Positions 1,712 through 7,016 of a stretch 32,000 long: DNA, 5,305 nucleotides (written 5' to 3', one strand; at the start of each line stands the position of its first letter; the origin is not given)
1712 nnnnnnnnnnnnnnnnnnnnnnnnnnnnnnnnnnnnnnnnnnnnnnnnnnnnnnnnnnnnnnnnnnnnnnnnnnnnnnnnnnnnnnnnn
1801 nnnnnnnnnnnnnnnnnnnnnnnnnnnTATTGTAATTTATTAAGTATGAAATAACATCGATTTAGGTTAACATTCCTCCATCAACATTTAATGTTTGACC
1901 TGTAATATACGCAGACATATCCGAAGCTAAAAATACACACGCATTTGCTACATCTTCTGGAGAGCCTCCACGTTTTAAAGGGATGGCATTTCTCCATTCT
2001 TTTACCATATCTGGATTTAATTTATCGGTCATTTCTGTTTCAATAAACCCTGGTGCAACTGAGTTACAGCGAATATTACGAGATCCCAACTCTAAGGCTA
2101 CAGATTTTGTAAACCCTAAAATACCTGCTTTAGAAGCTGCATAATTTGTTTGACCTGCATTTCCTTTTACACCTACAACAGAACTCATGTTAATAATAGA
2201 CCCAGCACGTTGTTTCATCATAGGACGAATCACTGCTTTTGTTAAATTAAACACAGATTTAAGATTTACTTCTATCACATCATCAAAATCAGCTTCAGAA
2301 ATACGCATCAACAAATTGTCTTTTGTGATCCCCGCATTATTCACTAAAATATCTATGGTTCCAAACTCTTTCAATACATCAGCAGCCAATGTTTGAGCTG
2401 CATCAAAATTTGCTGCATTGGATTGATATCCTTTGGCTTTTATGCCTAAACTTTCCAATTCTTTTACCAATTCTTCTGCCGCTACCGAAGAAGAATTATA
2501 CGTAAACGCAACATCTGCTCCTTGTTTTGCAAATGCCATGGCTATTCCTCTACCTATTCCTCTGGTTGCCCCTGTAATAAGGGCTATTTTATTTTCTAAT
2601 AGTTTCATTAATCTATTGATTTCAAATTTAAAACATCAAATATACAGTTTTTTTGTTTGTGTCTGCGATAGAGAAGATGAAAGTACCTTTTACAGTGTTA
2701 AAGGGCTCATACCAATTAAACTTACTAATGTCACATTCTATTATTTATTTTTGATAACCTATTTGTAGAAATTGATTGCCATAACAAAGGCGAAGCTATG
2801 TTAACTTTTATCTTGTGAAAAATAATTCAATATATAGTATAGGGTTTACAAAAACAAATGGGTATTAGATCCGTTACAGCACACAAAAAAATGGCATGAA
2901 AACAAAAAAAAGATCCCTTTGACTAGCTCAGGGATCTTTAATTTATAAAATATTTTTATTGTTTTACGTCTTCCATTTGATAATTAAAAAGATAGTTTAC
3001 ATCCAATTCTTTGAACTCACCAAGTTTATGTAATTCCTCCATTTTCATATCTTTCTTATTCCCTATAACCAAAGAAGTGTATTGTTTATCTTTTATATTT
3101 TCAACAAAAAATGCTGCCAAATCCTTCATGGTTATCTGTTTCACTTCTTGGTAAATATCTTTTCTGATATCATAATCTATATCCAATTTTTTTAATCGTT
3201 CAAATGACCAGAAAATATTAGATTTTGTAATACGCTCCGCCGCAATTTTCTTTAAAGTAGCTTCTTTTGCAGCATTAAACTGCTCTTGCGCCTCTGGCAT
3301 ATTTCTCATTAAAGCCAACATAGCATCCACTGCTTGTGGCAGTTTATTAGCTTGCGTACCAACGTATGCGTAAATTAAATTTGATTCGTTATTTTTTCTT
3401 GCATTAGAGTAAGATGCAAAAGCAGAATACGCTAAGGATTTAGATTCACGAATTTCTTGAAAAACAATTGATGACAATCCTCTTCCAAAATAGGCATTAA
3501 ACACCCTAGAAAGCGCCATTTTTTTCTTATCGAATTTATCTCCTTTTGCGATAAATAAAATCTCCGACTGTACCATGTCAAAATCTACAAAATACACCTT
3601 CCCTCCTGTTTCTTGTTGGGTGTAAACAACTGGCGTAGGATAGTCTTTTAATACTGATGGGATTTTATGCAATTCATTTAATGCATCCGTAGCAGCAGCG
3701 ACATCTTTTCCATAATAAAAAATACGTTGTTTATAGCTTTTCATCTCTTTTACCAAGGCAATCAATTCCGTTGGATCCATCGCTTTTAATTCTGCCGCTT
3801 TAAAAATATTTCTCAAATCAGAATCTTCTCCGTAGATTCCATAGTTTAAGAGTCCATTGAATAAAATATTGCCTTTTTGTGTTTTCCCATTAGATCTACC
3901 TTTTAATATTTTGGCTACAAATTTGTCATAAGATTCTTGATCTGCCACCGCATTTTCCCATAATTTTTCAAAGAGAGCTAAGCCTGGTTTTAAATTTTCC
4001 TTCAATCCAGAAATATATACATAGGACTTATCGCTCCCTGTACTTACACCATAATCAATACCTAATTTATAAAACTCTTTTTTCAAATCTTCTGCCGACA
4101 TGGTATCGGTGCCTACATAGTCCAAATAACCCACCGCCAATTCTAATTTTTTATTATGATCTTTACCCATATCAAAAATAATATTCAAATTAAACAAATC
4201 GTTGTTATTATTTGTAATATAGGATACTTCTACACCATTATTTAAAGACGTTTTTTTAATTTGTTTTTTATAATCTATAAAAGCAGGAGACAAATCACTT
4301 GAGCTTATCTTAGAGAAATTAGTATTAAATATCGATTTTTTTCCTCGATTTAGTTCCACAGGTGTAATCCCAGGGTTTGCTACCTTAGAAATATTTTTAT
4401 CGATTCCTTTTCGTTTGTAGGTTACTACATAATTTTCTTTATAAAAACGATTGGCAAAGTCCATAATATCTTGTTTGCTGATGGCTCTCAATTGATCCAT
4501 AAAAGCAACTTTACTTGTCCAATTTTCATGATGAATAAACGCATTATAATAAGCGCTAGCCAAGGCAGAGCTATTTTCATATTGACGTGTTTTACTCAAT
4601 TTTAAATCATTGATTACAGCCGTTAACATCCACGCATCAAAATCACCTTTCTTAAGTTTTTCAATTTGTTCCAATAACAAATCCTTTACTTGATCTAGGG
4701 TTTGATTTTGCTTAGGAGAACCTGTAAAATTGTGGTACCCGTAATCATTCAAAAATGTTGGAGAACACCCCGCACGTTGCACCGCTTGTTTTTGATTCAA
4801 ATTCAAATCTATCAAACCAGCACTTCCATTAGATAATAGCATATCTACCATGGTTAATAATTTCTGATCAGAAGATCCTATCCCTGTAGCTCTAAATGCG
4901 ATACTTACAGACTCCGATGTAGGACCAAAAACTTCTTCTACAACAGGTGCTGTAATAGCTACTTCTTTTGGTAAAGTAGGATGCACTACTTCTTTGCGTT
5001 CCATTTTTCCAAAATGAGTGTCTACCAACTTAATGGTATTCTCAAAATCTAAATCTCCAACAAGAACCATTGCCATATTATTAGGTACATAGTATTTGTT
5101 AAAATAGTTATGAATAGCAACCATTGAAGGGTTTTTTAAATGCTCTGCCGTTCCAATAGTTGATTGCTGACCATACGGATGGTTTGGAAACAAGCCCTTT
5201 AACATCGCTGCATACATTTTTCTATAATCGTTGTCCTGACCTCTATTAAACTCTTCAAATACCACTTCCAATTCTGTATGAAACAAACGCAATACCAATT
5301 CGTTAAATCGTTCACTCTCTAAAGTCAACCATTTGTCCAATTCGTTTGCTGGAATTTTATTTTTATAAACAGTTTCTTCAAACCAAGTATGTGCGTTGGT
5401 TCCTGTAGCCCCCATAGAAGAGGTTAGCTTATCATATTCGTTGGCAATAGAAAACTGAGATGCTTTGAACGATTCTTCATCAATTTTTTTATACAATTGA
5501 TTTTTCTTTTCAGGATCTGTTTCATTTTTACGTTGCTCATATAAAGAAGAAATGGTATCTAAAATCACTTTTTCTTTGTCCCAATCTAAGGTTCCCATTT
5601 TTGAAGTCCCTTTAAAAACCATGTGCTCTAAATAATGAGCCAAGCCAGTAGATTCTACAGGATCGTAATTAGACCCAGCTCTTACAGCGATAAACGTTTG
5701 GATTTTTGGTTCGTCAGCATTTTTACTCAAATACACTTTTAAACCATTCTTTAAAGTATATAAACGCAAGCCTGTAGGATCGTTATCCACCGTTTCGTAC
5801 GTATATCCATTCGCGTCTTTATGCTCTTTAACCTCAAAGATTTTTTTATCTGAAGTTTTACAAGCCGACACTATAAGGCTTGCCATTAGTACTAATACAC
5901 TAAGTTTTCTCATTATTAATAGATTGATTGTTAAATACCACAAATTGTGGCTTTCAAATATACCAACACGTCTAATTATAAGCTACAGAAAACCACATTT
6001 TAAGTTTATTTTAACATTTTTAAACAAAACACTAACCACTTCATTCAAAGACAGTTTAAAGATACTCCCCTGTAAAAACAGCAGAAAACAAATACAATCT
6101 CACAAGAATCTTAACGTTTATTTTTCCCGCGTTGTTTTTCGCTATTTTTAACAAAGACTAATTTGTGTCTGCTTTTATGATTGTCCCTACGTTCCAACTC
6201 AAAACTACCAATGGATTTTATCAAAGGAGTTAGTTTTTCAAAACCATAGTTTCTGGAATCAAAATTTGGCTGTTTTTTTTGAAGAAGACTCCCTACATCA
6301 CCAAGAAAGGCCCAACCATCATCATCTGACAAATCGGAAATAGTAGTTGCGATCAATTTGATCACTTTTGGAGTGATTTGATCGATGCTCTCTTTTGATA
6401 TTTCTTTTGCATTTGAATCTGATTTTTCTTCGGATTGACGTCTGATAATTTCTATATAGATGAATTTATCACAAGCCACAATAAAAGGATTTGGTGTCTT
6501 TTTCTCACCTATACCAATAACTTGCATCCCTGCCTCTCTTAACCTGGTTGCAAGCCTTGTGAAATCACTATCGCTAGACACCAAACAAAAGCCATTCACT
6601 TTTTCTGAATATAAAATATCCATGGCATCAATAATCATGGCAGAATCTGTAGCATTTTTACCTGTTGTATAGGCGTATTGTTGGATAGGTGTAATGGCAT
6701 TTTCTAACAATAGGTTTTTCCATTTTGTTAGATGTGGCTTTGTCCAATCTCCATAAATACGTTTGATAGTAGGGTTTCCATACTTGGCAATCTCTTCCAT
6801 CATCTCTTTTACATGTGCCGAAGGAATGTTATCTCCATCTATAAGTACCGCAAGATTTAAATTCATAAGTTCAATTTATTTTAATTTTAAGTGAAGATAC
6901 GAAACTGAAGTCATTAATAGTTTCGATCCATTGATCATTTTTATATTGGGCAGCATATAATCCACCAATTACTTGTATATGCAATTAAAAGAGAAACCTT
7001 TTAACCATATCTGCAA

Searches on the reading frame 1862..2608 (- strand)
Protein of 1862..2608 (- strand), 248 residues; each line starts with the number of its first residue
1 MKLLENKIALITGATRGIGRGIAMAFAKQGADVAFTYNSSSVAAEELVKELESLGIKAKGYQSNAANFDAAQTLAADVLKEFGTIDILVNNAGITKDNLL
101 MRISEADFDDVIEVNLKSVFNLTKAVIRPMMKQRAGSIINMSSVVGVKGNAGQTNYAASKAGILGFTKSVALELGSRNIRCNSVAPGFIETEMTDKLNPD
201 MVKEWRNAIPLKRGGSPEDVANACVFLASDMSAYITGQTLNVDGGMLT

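Call 6: search_protein_families(library=pfam, proteins=[window:1862-2608:-], max_evalue=0.01)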
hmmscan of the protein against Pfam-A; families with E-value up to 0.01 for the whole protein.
window:1862-2608:- (248 aa): 5 families
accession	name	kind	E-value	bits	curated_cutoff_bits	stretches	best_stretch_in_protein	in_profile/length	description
PF13561.12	adh_short_C2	-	1.5e-73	247.7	27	1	13-246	1-235/236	Enoyl-(Acyl carrier protein) reductase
PF00106.31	adh_short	-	4.5e-62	209.5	26.6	1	7-200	1-193/195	short chain dehydrogenase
PF08659.16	KR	-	4.6e-20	72.7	22.6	1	10-161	4-154/180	KR domain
PF23441.1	SDR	-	8.1e-09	35.7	27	1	4-246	5-255/258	SDR-like rossmann domain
PF01370.27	Epimerase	-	5.8e-05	23.1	20.9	1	9-144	1-118/240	NAD dependent epimerase/dehydratase family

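Call 31: find_encoding_contigs(protein=window:1862-2608:-, flank=2000, max_places=3)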
Protein window:1862-2608:- (248 aa): no gene with exactly this product is on record in the collection.

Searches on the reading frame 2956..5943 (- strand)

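Call 6: search_protein_families(library=pfam, proteins=[window:2956-5943:-], max_evalue=0.01)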
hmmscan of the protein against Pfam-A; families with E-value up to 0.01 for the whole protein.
window:2956-5943:- (995 aa): 2 families
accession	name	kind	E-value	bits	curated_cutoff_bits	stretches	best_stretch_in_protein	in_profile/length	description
PF05193.26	Peptidase_M16_C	-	1.9e-36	126.1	23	2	277-445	7-179/181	Peptidase M16 inactive domain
PF00675.25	Peptidase_M16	-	9.7e-16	58.4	22.3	1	70-116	2-48/149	Insulinase (Peptidase family M16)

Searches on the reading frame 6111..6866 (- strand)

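Call 6: search_protein_families(library=pfam, proteins=[window:6111-6866:-], max_evalue=0.01)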
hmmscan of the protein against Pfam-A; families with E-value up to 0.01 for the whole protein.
window:6111-6866:- (251 aa): 2 families
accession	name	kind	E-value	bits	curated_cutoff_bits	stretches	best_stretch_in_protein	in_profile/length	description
PF01936.24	NYN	-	5.5e-41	140.9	24.2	1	5-139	2-145/145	NYN domain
PF12872.13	OST-HTH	-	7.4e-19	67.8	23.8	1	164-231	5-68/71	OST-HTH/LOTUS domain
